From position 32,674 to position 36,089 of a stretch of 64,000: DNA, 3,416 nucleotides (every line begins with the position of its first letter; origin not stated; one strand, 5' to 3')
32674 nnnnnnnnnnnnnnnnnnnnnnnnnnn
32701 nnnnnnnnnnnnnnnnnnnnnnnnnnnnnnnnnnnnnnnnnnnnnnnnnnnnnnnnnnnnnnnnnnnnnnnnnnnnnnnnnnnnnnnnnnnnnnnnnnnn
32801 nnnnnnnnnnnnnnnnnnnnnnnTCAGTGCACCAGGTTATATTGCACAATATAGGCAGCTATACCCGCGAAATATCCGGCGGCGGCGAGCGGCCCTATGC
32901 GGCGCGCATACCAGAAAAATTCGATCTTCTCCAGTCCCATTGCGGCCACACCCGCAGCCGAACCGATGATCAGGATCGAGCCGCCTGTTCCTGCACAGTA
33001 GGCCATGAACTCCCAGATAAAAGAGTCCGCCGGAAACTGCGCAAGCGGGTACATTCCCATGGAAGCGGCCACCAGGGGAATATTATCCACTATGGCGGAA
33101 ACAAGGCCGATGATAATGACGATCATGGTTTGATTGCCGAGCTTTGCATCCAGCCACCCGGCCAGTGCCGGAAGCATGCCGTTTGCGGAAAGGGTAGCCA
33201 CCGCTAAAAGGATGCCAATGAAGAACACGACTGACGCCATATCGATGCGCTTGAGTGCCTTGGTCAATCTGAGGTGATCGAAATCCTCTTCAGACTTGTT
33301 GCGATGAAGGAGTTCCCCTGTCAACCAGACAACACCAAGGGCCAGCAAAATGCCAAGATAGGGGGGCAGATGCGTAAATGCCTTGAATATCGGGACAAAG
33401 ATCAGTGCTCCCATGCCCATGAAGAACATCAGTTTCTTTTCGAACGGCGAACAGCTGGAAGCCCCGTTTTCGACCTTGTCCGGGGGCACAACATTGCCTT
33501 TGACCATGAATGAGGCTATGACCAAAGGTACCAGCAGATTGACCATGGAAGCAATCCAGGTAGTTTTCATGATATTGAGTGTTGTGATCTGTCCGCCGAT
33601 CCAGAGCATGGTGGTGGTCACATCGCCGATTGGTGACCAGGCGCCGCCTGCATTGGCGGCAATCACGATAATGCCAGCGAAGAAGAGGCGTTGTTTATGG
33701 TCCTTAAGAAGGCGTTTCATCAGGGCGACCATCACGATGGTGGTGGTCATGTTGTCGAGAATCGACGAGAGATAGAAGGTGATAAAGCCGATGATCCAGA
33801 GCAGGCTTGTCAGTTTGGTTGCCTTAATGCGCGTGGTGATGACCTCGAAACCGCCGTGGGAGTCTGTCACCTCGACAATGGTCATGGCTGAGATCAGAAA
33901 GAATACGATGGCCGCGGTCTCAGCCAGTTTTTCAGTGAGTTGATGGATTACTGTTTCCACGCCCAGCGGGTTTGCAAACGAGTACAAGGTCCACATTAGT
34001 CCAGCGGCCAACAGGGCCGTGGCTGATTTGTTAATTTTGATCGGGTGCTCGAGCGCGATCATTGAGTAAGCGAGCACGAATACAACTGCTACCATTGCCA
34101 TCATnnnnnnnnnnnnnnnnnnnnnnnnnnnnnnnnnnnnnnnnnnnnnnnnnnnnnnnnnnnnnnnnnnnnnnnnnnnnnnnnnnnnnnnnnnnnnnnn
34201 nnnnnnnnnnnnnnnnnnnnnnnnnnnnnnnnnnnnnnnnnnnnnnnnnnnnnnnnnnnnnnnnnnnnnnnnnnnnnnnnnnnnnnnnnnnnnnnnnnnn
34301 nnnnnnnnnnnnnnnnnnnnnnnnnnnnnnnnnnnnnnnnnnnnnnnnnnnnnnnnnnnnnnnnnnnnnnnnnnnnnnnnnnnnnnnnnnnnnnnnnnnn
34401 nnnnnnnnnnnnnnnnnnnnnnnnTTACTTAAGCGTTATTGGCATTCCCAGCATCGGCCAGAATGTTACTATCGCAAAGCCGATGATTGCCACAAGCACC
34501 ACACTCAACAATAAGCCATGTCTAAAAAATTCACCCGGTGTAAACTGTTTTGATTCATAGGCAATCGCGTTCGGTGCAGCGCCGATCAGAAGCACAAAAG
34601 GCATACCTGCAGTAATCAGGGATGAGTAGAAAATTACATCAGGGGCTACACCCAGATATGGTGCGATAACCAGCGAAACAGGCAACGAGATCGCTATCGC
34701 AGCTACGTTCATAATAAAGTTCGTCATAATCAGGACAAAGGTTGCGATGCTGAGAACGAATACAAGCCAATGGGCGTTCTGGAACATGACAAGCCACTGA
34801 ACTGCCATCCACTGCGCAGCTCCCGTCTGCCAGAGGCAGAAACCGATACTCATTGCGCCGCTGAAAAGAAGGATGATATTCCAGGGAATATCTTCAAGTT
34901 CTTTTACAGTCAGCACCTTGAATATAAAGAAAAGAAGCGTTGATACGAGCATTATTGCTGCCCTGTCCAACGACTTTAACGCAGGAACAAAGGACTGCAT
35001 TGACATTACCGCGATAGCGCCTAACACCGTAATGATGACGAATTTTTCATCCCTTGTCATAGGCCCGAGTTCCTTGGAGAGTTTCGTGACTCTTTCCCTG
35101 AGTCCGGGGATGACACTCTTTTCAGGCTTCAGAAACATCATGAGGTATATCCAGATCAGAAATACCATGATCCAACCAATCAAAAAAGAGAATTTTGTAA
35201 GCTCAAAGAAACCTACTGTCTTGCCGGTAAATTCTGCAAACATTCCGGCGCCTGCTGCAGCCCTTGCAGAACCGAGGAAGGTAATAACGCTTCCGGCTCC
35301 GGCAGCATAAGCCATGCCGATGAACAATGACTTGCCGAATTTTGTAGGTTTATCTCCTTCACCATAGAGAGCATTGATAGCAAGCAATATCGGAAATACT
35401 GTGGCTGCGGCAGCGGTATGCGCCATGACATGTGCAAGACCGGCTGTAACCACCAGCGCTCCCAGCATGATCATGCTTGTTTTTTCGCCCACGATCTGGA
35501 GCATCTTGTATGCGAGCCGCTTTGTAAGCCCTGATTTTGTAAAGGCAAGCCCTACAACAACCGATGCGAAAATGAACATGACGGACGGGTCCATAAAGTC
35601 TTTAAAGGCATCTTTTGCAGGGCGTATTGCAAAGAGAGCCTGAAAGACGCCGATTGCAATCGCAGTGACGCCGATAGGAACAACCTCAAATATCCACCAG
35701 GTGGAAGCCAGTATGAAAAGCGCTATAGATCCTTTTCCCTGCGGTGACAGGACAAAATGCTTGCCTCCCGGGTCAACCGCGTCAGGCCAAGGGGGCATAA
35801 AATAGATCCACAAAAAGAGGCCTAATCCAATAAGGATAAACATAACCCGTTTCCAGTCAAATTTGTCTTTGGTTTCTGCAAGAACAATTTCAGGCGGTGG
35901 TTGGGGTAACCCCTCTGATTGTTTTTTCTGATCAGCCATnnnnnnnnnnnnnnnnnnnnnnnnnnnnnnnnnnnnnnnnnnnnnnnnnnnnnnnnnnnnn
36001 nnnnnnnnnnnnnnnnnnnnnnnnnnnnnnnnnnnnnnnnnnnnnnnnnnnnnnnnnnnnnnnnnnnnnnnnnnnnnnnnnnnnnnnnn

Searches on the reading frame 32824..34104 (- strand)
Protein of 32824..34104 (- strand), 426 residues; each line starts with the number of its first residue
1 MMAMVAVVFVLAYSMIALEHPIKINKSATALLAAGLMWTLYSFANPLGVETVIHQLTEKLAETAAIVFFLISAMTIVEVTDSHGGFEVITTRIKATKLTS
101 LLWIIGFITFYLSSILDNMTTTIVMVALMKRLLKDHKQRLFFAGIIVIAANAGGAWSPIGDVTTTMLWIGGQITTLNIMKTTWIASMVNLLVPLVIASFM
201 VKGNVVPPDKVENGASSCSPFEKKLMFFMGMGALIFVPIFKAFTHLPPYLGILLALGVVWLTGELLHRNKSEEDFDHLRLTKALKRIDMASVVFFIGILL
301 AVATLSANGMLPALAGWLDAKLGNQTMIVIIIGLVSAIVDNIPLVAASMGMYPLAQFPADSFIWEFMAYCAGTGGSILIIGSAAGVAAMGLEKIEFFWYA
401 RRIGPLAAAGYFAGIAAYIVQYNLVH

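Call 21: search_protein_families(library=pfam, proteins=[window:32824-34104:-])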
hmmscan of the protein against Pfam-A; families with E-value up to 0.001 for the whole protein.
window:32824-34104:- (426 aa): 2 families
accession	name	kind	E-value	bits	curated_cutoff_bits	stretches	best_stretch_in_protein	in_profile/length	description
PF03600.22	CitMHS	-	4.1e-31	108.8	31.9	1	17-368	5-332/336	Citrate transporter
PF07854.18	DUF1646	-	5.2e-05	23.2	21.4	0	89-213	90-214/347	Protein of unknown function (DUF1646)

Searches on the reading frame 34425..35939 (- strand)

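Call 21: search_protein_families(library=pfam, proteins=[window:34425-35939:-])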
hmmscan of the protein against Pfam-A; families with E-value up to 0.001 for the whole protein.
window:34425-35939:- (504 aa): 2 families
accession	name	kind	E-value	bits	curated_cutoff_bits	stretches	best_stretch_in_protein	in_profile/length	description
PF00939.25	Na_sulph_symp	-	2.9e-45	155.6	27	1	64-499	26-471/472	Sodium:sulfate symporter transmembrane region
PF03600.22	CitMHS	-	5.6e-37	128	31.9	2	81-441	3-334/336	Citrate transporter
